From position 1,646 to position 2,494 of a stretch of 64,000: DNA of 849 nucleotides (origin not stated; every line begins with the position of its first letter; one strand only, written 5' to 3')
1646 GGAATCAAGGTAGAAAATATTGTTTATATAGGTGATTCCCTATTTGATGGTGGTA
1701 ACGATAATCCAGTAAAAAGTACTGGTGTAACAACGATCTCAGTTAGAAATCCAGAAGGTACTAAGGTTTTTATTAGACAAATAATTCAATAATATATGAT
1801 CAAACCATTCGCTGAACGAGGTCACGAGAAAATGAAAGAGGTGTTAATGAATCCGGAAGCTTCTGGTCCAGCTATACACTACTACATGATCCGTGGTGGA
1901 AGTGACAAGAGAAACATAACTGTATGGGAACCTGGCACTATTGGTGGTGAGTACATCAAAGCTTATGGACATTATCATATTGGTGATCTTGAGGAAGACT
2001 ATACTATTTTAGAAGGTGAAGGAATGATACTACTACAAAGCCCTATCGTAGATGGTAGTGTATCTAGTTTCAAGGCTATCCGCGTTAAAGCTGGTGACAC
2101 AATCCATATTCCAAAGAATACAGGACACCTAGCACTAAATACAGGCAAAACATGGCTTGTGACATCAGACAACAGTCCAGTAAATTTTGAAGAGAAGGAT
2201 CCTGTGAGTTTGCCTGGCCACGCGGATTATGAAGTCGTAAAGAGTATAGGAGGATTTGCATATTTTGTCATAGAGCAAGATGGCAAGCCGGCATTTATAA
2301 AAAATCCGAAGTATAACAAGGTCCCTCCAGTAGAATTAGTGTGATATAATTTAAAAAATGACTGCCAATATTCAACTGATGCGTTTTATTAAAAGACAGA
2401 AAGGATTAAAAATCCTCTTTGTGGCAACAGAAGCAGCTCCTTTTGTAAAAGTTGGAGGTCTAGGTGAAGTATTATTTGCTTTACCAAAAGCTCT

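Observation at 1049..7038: Glycogen utilisation module built from a eukaryotic-type PMM, an archaeal cupin PGI, GlgA, GH57 and GlgP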

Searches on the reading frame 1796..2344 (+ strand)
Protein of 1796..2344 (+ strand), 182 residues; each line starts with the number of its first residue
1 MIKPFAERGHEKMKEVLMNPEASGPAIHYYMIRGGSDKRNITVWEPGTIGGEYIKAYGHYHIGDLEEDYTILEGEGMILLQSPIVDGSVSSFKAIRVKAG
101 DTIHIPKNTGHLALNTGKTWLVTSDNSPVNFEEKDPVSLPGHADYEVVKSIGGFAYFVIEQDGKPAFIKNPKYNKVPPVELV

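Call 3: search_protein_families(library=pfam, proteins=[window:1796-2344:+], max_evalue=0.01)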
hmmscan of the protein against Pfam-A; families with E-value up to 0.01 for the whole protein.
window:1796-2344:+ (182 aa): 3 families
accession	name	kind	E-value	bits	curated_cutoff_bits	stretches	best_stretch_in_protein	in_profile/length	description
PF06560.17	GPI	-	5.3e-20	71.9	20.7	1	40-163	53-170/182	Glucose-6-phosphate isomerase (GPI)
PF07883.17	Cupin_2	-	0.00017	21.6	27.2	1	58-119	13-62/70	Cupin domain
PF00190.28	Cupin_1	-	0.007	16.4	22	0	70-119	59-105/151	Cupin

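Call 4: search_protein_families(library=ncbifam, proteins=[window:1796-2344:+], max_evalue=0.01)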
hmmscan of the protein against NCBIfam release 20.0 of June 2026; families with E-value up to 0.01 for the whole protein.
window:1796-2344:+ (182 aa): 0 families

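Call 8: find_homologous_proteins(query=window:1796-2344:+)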
Query window:1796-2344:+ (182 aa): 2855 proteins with E <= 0.001 among 2878 candidates; the best 120 are listed.
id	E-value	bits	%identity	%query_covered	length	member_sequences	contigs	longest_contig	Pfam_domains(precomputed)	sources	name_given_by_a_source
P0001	3.3e-113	394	93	100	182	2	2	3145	PF06560.17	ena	-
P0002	4.1e-112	390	92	100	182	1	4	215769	PF06560.17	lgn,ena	-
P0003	6.4e-112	390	92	100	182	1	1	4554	PF06560.17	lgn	-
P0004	9.5e-112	389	92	100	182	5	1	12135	PF06560.17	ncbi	-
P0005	3.9e-106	371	89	100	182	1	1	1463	PF06560.17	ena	-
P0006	3.1e-103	361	86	100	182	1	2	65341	PF06560.17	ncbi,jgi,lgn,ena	jgi:oxalate decarboxylase/phosphoglucose isomerase-like protein (cupin superfamily)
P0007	7.6e-103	360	85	100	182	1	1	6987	PF06560.17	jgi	-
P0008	4.3e-97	341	81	100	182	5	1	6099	PF06560.17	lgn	-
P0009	5.3e-96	338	80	100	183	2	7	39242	PF06560.17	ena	-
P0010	3.5e-95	335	79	99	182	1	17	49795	PF07883.18,PF06560.17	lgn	-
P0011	1.0e-94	333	78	100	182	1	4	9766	PF06560.17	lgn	-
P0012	1.1e-94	333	77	100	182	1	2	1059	PF06560.17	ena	-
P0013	1.5e-94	333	80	100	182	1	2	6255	PF06560.17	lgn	-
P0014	4.2e-94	331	79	100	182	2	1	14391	PF07883.18,PF06560.17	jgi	jgi:oxalate decarboxylase/phosphoglucose isomerase-like protein (cupin superfamily)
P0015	5.2e-93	328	75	99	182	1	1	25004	PF06560.17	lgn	-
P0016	6.5e-93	328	77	100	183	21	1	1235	PF06560.17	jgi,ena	-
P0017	1.5e-90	320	74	100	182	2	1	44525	PF06560.17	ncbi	-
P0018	3.8e-90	319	75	100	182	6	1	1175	PF07883.18,PF06560.17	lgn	-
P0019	4.4e-90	318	73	99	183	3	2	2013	PF07883.18,PF06560.17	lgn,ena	-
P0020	9.1e-90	317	73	99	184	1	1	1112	PF07883.18,PF06560.17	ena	-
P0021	9.4e-90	317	77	99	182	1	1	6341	PF06560.17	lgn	-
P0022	1.4e-89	317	74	100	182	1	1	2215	PF06560.17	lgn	-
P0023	3.0e-89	316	74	100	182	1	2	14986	PF06560.17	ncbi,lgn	-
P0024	1.0e-88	314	75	99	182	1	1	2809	PF07883.18,PF06560.17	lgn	-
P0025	1.2e-88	314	74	99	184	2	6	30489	PF06560.17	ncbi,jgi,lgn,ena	ncbi:MAG TPA: glucose-6-phosphate isomerase family protein [Candidatus Paceibacterota bacterium]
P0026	1.9e-87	310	72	100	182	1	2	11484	PF06560.17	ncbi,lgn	-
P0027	3.3e-87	309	71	99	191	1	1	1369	PF06560.17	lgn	-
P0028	7.0e-87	308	72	99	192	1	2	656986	PF06560.17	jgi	jgi:glucose-6-phosphate isomerase, archaeal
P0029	7.8e-87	308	74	99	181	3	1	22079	PF06560.17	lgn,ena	-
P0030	2.1e-86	306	72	97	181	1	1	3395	PF06560.17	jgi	jgi:glucose-6-phosphate isomerase, archaeal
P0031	2.4e-86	306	71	99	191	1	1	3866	PF07883.18,PF06560.17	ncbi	-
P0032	8.9e-86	304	71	99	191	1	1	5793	PF06560.17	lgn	-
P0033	1.3e-84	301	69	99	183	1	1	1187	PF07883.18,PF06560.17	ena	-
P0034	1.6e-84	300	70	99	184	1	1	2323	PF07883.18,PF06560.17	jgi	jgi:glucose-6-phosphate isomerase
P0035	9.5e-84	298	69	99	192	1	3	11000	PF06560.17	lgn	-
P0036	1.4e-83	297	71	99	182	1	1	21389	PF07883.18,PF06560.17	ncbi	-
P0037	1.6e-83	297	69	99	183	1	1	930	PF06560.17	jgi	jgi:glucose-6-phosphate isomerase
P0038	2.0e-83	297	69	99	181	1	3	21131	PF07883.18,PF06560.17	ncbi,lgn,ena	ncbi:MAG: glucose-6-phosphate isomerase family protein [Patescibacteria group bacterium]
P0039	2.8e-83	296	67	99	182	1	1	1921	PF07883.18,PF06560.17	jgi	jgi:glucose-6-phosphate isomerase, archaeal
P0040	3.6e-83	296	68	99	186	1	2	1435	PF06560.17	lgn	-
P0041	6.9e-83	295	69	99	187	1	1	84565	PF06560.17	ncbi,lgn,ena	-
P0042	1.1e-82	294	67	99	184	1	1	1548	PF06560.17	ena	-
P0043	2.8e-82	293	68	99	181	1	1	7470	PF06560.17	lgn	-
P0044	3.1e-82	293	67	99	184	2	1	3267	PF06560.17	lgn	-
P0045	4.4e-82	292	69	99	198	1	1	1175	PF07883.18,PF06560.17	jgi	jgi:glucose-6-phosphate isomerase, archaeal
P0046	9.1e-82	291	67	99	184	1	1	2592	PF06560.17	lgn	-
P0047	1.1e-81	291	70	99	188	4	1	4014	PF06560.17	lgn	-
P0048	1.2e-81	291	67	99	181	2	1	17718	PF06560.17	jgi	jgi:glucose-6-phosphate isomerase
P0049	1.5e-81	291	67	99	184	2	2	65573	PF06560.17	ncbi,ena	ncbi:MAG: glucose-6-phosphate isomerase family protein [Patescibacteria group bacterium]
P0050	1.9e-81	290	66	99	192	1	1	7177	PF06560.17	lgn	-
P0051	2.1e-81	290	68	99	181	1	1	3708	PF06560.17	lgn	-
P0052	2.6e-81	290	67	99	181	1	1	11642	PF07883.18,PF06560.17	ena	-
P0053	3.8e-81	289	68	100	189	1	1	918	PF06560.17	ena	-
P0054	4.0e-81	289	66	99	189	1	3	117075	PF07883.18,PF06560.17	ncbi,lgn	-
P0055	7.6e-81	288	65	100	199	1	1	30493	PF07883.18,PF06560.17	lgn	-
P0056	7.7e-81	288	68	97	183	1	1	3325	PF07883.18,PF06560.17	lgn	-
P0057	8.4e-81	288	66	99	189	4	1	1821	PF07883.18,PF06560.17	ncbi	-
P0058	1.1e-80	288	66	98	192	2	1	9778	PF06560.17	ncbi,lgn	-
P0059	1.4e-80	287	69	97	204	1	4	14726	PF07883.18,PF06560.17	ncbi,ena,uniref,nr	ncbi:hypothetical protein A3I48_03655 [Candidatus Daviesbacteria bacterium RIFCSPLOWO2_02_FULL_36_7]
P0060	1.4e-80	287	67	98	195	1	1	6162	PF06560.17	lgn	-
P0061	2.0e-80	287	66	99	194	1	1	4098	PF07883.18,PF06560.17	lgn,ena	-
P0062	3.0e-80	286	66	99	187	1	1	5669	PF06560.17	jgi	jgi:oxalate decarboxylase/phosphoglucose isomerase-like protein (cupin superfamily)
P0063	3.3e-80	286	66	99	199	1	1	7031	PF06560.17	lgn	-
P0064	3.6e-80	286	68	97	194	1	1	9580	PF07883.18,PF06560.17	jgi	jgi:glucose-6-phosphate isomerase, archaeal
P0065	8.1e-80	285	66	99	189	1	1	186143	PF07883.18,PF06560.17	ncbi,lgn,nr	ncbi:MAG: hypothetical protein HZA81_00545 [Candidatus Taylorbacteria bacterium]|nr:hypothetical pro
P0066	1.1e-79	284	65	99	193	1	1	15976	PF07883.18,PF06560.17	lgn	-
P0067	1.1e-79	284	66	99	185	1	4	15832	PF06560.17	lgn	-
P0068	1.3e-79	284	66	98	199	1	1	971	PF07883.18,PF06560.17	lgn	-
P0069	1.6e-79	284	69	97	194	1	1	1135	PF07883.18,PF06560.17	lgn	-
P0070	1.9e-79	284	64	99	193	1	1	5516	PF06560.17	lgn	-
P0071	3.1e-79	283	66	99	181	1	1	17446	PF07883.18,PF06560.17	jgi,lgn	-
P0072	3.2e-79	283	64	99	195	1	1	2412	PF07883.18,PF06560.17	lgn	-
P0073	3.5e-79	283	65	99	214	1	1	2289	PF07883.18,PF06560.17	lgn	-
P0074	4.5e-79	282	66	99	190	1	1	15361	PF06560.17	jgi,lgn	jgi:glucose-6-phosphate isomerase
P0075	5.5e-79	282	66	97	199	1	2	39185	PF07883.18,PF06560.17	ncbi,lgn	-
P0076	5.7e-79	282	68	97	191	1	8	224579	PF06560.17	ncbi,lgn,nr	ncbi:MAG: hypothetical protein HYU04_01290 [Candidatus Wildermuthbacteria bacterium]|nr:hypothetical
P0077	7.4e-79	282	64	99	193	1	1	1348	PF07883.18,PF06560.17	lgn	-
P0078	8.8e-79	282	65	100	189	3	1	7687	PF07883.18,PF06560.17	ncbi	-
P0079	9.1e-79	281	67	97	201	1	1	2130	PF06560.17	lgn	-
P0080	9.4e-79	281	66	98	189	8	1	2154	PF07883.18,PF06560.17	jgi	-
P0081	9.5e-79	281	66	100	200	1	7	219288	PF07883.18,PF06560.17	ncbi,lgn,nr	ncbi:hypothetical protein HYS96_03590 [Candidatus Daviesbacteria bacterium]|nr:hypothetical protein 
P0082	1.2e-78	281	66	100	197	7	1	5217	PF07883.18,PF06560.17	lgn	-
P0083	1.3e-78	281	67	97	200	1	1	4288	PF07883.18,PF06560.17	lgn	-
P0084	1.3e-78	281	64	98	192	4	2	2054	PF06560.17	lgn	-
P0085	1.4e-78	281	67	99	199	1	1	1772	PF07883.18,PF06560.17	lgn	-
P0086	1.5e-78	281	65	100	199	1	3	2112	PF07883.18,PF06560.17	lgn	-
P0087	1.6e-78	281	67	97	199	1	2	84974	PF06560.17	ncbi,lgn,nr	ncbi:hypothetical protein HYW41_05270 [Candidatus Daviesbacteria bacterium]|nr:hypothetical protein 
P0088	1.6e-78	281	66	99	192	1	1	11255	PF06560.17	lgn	-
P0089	1.8e-78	281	65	99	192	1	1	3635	PF07883.18,PF06560.17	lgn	-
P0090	2.1e-78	280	65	99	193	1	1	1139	PF06560.17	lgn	-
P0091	2.1e-78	280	66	99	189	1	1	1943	PF06560.17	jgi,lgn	jgi:oxalate decarboxylase/phosphoglucose isomerase-like protein (cupin superfamily)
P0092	2.4e-78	280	66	97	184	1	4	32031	PF06560.17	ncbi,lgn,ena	-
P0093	2.5e-78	280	64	100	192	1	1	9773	PF07883.18,PF06560.17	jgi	jgi:oxalate decarboxylase/phosphoglucose isomerase-like protein (cupin superfamily)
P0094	3.3e-78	280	68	97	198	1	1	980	PF07883.18,PF06560.17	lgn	-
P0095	3.4e-78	280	69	97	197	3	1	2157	PF07883.18,PF06560.17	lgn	-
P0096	3.7e-78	279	64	98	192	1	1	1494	PF07883.18,PF06560.17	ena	-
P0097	4.0e-78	279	67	97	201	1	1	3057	PF07883.18,PF06560.17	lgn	-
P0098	4.1e-78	279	63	99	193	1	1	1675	PF07883.18,PF06560.17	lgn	-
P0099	4.4e-78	279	64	97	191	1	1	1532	PF06560.17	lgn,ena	-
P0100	4.9e-78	279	68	97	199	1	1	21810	PF07883.18,PF06560.17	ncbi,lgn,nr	ncbi:cupin domain-containing protein [Candidatus Daviesbacteria bacterium]|nr:cupin domain-containin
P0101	5.0e-78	279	65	97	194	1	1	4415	PF06560.17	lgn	-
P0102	5.0e-78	279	67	97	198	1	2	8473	PF07883.18,PF06560.17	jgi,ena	-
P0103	5.7e-78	279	65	99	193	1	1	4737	PF06560.17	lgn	-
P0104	6.5e-78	279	65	97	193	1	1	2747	PF06560.17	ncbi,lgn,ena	-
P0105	6.6e-78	279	63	100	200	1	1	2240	PF07883.18,PF06560.17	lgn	-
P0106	7.1e-78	279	67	97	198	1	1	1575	PF07883.18,PF06560.17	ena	-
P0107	7.1e-78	279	67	97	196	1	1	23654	PF06560.17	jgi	jgi:oxalate decarboxylase/phosphoglucose isomerase-like protein (cupin superfamily)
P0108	7.3e-78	279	67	97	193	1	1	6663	PF07883.18,PF06560.17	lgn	-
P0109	7.4e-78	279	66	99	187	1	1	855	PF07883.18,PF06560.17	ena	-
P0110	8.3e-78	278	65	99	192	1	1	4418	PF06560.17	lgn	-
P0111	8.5e-78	278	66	99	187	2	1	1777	PF06560.17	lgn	-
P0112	1.0e-77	278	65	100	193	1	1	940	PF07883.18,PF06560.17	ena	-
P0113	1.1e-77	278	65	97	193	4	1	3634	PF06560.17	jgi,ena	-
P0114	1.3e-77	278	63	99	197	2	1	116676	PF06560.17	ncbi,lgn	-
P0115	1.4e-77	278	63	99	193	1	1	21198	PF06560.17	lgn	-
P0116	1.5e-77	278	62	99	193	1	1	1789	PF06560.17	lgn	-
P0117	1.5e-77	277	64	99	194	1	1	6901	PF06560.17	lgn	-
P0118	1.5e-77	277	66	99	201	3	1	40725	PF06560.17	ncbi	-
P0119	1.8e-77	277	63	100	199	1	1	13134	PF07883.18,PF06560.17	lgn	-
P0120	1.8e-77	277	64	100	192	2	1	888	PF07883.18,PF06560.17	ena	-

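Call 10: search_solved_structures(query=window:1796-2344:+, max_evalue=1, show_alignments=2)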
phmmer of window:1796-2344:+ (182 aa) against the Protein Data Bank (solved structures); distinct sequences matched with E-value up to 1: 19.
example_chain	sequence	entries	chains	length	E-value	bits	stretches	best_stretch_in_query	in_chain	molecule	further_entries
1j3p_A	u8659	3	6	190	2.1e-09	40.6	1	41-173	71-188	Phosphoglucose Isomerase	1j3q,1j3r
4lta_A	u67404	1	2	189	7e-09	38.8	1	41-175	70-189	Glucose-6-phosphate isomerase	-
4lul_A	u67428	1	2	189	1.3e-08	38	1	41-175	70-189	Glucose-6-phosphate isomerase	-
4luk_A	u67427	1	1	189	1.9e-08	37.4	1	41-175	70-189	Glucose-6-phosphate isomerase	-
1qxj_A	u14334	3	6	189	3.6e-08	36.5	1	41-175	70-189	Glucose-6-phosphate isomerase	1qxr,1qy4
1x7n_A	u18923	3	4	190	3.6e-08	36.5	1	41-175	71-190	Glucose-6-phosphate isomerase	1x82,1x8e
4lum_A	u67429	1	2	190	4.9e-08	36.1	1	41-175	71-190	Glucose-6-phosphate isomerase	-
2gc0_A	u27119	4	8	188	1.3e-07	34.7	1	41-173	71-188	Glucose-6-phosphate isomerase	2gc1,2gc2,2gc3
3sxw_A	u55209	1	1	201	4.1e-05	26.5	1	43-175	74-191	Glucose-6-phosphate isomerase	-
3wlv_A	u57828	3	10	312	0.49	13.3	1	13-73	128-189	Urate oxidase | Uric acid degradation bifunctional protein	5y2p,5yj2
7cmn_A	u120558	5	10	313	0.49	13.3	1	13-73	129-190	Uric acid degradation bifunctional protein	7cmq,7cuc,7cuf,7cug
4xfp_A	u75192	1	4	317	0.51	13.2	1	13-73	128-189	Urate oxidase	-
1j2g_A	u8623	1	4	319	0.51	13.2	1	13-73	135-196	Uricase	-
5yja_A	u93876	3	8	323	0.52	13.2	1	13-73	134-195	Uric acid degradation bifunctional protein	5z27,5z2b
5y52_A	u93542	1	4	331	0.55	13.1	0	13-73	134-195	Uric acid degradation bifunctional protein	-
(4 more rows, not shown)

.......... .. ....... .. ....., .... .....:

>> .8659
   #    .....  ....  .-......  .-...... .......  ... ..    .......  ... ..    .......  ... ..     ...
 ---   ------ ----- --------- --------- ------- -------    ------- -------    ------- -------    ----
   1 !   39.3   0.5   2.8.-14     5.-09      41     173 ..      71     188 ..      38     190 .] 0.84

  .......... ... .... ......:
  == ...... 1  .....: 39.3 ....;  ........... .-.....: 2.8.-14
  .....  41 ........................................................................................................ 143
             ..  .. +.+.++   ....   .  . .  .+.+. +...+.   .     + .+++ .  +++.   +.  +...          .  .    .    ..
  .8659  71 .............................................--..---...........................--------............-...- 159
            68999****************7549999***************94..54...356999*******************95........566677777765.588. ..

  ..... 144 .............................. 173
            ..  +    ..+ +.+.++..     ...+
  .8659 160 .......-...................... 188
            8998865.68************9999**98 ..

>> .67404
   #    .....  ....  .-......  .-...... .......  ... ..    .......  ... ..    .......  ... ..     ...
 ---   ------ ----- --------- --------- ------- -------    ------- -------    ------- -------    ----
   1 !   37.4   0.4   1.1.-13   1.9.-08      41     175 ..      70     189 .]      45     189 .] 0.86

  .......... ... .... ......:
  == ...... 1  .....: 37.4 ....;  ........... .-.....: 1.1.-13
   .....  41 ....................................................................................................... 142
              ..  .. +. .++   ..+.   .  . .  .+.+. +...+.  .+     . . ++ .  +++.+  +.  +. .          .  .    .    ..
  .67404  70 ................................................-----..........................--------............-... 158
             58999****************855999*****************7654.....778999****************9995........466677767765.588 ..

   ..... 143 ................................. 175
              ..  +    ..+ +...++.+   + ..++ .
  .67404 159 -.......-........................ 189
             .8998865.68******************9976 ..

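Call 13: find_encoding_contigs(protein=window:1796-2344:+, flank=10000, max_places=4)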
Protein window:1796-2344:+ (182 aa): 2 contigs read that carry it; 2 places shown.
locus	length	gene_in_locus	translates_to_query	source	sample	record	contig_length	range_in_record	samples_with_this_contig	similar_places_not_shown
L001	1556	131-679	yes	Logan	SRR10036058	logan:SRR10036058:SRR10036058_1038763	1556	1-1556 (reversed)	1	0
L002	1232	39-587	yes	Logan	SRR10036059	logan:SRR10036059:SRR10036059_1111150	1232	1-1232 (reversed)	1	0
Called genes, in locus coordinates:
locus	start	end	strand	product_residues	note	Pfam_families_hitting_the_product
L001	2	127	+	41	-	?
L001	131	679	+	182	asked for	PF06560:GPI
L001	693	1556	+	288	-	?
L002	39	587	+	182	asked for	PF06560:GPI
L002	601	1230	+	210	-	?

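Call 14: find_encoding_contigs(protein=P0002, flank=10000, max_places=3)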
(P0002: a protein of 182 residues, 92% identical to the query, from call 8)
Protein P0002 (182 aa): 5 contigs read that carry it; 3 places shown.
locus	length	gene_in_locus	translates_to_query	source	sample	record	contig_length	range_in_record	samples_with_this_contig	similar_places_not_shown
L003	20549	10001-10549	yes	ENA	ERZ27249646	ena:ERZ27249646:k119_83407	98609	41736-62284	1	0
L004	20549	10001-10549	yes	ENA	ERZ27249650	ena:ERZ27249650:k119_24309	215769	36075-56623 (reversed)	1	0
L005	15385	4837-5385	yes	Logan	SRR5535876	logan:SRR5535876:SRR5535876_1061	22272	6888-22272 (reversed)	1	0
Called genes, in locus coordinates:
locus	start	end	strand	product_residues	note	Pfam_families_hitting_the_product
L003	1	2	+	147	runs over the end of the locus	PF08327:AHSA1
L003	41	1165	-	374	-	PF07907:YibE_F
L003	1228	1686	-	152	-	-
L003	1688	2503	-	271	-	PF03059:NAS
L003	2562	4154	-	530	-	PF02492:cobW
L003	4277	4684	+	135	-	PF01475:FUR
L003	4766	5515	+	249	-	-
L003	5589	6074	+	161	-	PF03073:TspO_MBR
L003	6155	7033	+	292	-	PF03734:YkuD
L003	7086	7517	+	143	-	-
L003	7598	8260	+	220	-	-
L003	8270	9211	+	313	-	PF02518:HATPase_c, PF14501:HATPase_c_5 (weak)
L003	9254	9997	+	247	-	PF08282:Hydrolase_3, PF03332:PMM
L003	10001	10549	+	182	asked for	PF06560:GPI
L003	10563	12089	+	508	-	PF08323:Glyco_transf_5, PF20706:GT4-conflict (faint), PF13579:Glyco_trans_4_4 (faint), PF00534:Glycos_transf_1, PF13692:Glyco_trans_1_4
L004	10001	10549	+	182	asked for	PF06560:GPI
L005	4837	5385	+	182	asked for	PF06560:GPI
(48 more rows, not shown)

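Call 16: find_related_loci(query=A1, collection=genome_contigs, flank=10000)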
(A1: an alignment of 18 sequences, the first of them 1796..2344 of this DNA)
Query A1 (182 aa) in genome_contigs; peptide patterns used: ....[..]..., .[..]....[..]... (x = any residue, [..] = any of these).
423 stretches matched a pattern; 418 encode a relative of the query (tblastn E <= 1e-3); the best 80 are kept; 80 distinct loci.
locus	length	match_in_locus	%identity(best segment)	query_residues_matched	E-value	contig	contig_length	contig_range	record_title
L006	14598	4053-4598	77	1-182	4e-96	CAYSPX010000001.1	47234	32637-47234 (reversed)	MAG TPA_asm: uncultured Candidatus Saccharibacteria bacterium isolate SRP286056_co1_32 genome assembly, contig: NODE_751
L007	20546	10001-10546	76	1-182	4e-95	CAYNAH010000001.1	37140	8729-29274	MAG TPA_asm: uncultured Candidatus Saccharibacteria bacterium isolate SRP342105_co1_464 genome assembly, contig: NODE_14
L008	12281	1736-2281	76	1-182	4e-95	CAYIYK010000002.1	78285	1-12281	MAG TPA_asm: uncultured Candidatus Saccharibacteria bacterium isolate ERP123247_co1_234 genome assembly, contig: NODE_13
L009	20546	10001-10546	76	1-182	3e-94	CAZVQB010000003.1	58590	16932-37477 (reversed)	MAG TPA_asm: uncultured Candidatus Saccharibacteria bacterium isolate SRP135725_co1_407 genome assembly, contig: NODE_40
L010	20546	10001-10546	74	1-182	1e-93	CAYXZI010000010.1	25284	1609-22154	MAG TPA_asm: uncultured Candidatus Saccharibacteria bacterium isolate SRP219642_co4_163 genome assembly, contig: NODE_31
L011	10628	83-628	74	1-182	1e-92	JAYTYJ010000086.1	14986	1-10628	MAG: Candidatus Taylorbacteria bacterium isolate GFS_6108 GFS_6108_85, whole genome shotgun sequence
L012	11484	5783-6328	72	1-182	9e-91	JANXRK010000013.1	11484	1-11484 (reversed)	MAG: Candidatus Taylorbacteria bacterium isolate 336R_metabat_165_sub 336R_k141_1890660, whole genome shotgun sequence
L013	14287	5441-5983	68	1-181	1e-86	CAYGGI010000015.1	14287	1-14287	MAG TPA_asm: uncultured Candidatus Saccharibacteria bacterium isolate ERP113451_co3_102 genome assembly, contig: NODE_33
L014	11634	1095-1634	69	2-181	4e-86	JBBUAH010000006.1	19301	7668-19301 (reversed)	MAG: Patescibacteria group bacterium isolate H51-bin097_1 H51_bin097_1_000000000006, whole genome shotgun sequence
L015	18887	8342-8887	69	1-181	2e-85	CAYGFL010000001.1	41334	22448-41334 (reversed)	MAG TPA_asm: uncultured Candidatus Saccharibacteria bacterium isolate ERP113451_co1_293 genome assembly, contig: NODE_94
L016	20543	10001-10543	67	1-181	3e-85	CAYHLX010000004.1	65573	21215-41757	MAG TPA_asm: uncultured Candidatus Saccharibacteria bacterium isolate ERP119705_co13_651 genome assembly, contig: NODE_5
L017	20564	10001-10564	66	1-181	2e-84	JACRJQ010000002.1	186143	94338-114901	MAG: Candidatus Taylorbacteria bacterium isolate NC_groundwater_1833_Pr3_B-0.1um_56_22 SR-2_scaffold_141_71709, whole ge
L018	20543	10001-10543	66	1-181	3e-84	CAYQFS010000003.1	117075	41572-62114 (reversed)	MAG TPA_asm: uncultured Candidatus Saccharibacteria bacterium isolate SRP298887_co1_199 genome assembly, contig: NODE_63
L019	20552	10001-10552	66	1-177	2e-82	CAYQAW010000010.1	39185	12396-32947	MAG TPA_asm: uncultured Gammaproteobacteria bacterium isolate binchicken_co251_588 genome assembly, contig: NODE_1431_le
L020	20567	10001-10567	66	1-182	5e-82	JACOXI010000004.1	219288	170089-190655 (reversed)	MAG: Candidatus Daviesbacteria bacterium isolate NC_groundwater_149_Ag_S-0.1um_39_14 S4_GD2017_2_S1_scaffold_23, whole g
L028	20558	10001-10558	63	3-181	3e-80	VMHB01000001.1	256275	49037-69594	MAG: Parcubacteria group bacterium Greene0714_7 Greene07147_scaffold_73, whole genome shotgun sequence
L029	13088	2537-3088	65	1-177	6e-80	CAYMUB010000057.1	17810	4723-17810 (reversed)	MAG TPA_asm: uncultured Gammaproteobacteria bacterium isolate binchicken_co203_488 genome assembly, contig: k141_2670191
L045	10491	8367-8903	67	1-177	2e-78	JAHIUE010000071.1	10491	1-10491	MAG: Patescibacteria group bacterium isolate MM_PC_MetaG.mb.24 MM_PC_MetaG.mb.24_k141_1263615, whole genome shotgun sequ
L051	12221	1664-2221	62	3-181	7e-80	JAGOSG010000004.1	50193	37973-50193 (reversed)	MAG: Candidatus Paceibacterota bacterium isolate Gw_Eff_bin_311 Gw_Eff_1053_length_50193_cov_24.560620, whole genome sho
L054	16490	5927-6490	61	1-181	3e-77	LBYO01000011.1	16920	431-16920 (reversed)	MAG: Parcubacteria group bacterium GW2011_GWA1_40_21 UT90_C0011, whole genome shotgun sequence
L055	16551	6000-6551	62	1-177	3e-77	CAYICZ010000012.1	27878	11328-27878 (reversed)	MAG TPA_asm: uncultured Gammaproteobacteria bacterium isolate ERP119705_co18_1 genome assembly, contig: NODE_1956_length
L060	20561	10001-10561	62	3-182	7e-76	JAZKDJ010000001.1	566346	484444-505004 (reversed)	MAG: Patescibacteria group bacterium isolate DC_HB_01_SPN181219-bin044_1 DCHB01SPN_B044_1_000000000001, whole genome sho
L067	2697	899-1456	64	2-182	4e-77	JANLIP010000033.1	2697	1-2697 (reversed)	MAG: Candidatus Kaiserbacteria bacterium isolate S40-18 k99_398713, whole genome shotgun sequence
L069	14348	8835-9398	60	1-181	5e-76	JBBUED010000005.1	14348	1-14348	MAG: Patescibacteria group bacterium isolate H52-bin132_1 H52_bin132_1_000000000005, whole genome shotgun sequence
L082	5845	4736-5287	60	1-177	3e-75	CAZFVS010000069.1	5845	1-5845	MAG TPA_asm: uncultured Gammaproteobacteria bacterium isolate SRP269290_co2_8 genome assembly, contig: NODE_20332_length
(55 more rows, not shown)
